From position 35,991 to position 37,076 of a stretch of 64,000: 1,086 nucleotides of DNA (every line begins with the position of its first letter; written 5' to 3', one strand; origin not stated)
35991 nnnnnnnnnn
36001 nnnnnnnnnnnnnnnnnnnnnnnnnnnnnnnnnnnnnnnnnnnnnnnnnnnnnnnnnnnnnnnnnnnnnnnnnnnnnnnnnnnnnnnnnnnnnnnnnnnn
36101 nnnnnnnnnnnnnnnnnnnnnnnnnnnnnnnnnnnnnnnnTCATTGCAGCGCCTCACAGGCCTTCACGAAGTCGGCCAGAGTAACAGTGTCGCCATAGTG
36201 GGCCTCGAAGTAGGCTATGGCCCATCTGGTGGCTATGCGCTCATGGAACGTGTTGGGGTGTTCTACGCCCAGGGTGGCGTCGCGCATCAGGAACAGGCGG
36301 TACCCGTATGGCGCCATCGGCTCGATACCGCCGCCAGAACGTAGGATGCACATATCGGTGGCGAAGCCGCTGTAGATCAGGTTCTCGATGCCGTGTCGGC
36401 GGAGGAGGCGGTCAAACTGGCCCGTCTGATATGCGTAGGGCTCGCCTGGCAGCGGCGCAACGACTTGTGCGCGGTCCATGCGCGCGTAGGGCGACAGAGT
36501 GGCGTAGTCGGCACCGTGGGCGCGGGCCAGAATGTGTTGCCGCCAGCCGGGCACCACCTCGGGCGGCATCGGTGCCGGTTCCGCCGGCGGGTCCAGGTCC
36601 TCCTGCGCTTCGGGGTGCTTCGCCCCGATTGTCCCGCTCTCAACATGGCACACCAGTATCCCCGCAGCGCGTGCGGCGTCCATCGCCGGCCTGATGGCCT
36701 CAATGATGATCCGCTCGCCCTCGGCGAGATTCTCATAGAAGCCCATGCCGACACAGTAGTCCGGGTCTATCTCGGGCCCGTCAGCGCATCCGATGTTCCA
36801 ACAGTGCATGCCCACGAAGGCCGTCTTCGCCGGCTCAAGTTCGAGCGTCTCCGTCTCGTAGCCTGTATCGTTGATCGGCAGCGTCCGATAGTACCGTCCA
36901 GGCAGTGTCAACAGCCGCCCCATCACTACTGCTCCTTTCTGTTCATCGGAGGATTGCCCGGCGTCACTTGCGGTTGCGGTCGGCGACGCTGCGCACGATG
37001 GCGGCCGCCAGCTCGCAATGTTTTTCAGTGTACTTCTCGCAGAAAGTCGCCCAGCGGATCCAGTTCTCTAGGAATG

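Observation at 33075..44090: Accessory cluster combining Gfo/Idh/MocA oxidoreductase, DUF1080 protein, DegT aminotransferase, two CE4 deacetylases, a ureohydrolase and a URO-D-like enzyme: candidate oxidative / amino-sugar glycan processing pathway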

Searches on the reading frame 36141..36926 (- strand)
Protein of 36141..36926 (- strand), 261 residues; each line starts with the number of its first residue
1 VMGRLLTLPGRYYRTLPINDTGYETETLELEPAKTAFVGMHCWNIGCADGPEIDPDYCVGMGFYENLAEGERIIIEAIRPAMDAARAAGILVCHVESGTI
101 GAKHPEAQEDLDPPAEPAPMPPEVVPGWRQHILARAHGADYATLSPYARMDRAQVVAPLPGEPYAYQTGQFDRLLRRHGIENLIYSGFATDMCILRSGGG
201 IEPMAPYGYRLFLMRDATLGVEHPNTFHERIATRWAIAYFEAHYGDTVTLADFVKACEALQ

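Call 3: search_protein_families(library=pfam, proteins=[window:36141-36926:-], max_evalue=0.01)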
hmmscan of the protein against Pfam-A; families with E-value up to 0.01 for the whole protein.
window:36141-36926:- (261 aa): 1 family
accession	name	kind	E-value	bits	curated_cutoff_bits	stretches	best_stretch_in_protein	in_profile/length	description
PF00857.26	Isochorismatase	-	3.1e-08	34.3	27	1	167-220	100-150/175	Isochorismatase domain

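Call 6: search_protein_families(library=ncbifam, proteins=[window:36141-36926:-], max_evalue=0.01)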
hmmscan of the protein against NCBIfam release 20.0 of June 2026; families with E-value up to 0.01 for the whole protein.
window:36141-36926:- (261 aa): 2 families
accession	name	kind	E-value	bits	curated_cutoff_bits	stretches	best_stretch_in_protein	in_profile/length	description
TIGR03614.1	RutB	equivalog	5.8e-07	29.3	377.95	1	25-195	6-166/226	pyrimidine utilization protein B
NF050097.1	BiurAmidohydBiuH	equivalog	1.7e-05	24.4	370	1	57-222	36-190/221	biuret amidohydrolase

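Call 34: search_solved_structures(query=window:36141-36926:-, max_evalue=0.01)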
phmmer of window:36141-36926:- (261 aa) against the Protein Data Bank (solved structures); distinct sequences matched with E-value up to 0.01: 6.
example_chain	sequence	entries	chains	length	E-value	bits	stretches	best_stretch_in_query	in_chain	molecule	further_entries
8bln_A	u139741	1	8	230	0.00012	24.8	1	71-195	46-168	Ureidoacrylate amidohydrolase RutB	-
8bkd_A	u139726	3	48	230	0.00014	24.6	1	71-195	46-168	Ureidoacrylate amidohydrolase RutB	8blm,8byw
1ilw_A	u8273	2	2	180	0.0007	22.3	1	128-223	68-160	180 aa long hypothetical Pyrazinamidase/nicotinamidase | 180aa long hypothetical Pyrazinamidase/Nicotinamidase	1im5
8bll_A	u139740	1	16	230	0.0026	20.4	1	71-194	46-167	Ureidoacrylate amidohydrolase RutB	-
3kl2_A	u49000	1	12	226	0.0058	19.3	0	168-218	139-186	Putative isochorismatase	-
6xjm_A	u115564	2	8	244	0.0095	18.6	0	30-222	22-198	Biuret hydrolase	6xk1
